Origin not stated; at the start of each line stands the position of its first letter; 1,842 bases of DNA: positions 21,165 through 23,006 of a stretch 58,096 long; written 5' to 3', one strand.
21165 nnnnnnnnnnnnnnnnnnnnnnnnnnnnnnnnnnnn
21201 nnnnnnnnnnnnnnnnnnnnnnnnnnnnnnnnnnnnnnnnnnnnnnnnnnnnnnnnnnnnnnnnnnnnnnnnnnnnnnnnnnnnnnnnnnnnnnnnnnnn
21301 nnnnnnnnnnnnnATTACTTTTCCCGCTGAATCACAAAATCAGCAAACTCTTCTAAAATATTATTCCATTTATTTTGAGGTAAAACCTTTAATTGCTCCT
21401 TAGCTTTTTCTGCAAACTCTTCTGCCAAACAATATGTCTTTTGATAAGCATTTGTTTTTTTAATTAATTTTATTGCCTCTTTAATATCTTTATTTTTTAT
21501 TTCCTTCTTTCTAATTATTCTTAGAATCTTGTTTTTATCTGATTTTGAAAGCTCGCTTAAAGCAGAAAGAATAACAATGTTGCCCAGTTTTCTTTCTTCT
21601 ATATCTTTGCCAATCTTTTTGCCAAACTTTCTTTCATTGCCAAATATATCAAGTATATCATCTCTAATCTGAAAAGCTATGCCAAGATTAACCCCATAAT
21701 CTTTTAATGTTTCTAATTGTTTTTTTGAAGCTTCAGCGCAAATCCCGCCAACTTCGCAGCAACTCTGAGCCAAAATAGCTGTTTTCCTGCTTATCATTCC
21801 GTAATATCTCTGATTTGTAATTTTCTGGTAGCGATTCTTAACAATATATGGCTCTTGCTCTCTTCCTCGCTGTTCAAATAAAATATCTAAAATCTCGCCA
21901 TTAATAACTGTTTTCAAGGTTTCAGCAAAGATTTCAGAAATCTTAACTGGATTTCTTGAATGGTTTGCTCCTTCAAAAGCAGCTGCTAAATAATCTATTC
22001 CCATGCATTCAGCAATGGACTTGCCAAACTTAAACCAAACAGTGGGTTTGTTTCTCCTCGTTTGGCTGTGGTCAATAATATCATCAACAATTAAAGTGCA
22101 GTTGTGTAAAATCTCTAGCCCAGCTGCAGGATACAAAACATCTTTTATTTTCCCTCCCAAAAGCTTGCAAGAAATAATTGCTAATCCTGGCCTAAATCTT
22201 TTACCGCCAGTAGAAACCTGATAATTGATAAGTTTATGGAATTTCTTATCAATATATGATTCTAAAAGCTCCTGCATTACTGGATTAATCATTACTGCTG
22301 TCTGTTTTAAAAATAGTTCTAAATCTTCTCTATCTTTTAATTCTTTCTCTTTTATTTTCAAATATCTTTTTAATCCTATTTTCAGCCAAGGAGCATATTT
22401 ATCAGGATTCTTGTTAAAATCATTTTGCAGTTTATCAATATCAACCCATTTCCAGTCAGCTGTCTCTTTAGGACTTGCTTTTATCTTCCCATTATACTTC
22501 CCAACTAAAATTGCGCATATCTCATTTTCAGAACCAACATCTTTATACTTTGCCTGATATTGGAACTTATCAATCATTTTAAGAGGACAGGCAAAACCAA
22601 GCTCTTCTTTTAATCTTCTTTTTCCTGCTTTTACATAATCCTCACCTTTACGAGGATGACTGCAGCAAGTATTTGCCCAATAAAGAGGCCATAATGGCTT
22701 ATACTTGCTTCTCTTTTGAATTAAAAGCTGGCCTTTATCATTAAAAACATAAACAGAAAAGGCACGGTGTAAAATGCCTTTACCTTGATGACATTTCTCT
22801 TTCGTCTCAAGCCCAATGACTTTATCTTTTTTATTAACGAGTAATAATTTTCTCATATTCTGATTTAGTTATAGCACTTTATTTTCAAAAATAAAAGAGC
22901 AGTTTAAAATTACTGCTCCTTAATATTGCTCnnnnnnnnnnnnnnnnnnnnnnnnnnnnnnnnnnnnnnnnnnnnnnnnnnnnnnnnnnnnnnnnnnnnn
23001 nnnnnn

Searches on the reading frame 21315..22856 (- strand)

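Call 29: search_protein_families(library=pfam, proteins=[window:21315-22856:-], max_evalue=0.001)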
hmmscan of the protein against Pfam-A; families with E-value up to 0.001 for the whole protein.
window:21315-22856:- (513 aa): 2 families
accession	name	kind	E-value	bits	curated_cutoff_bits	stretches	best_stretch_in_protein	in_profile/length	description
PF00348.22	polyprenyl_synt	-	3.7e-59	200.4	27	1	204-464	2-250/251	Polyprenyl synthetase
PF00293.34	NUDIX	-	6.8e-18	65.4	21.1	1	29-158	2-134/134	NUDIX domain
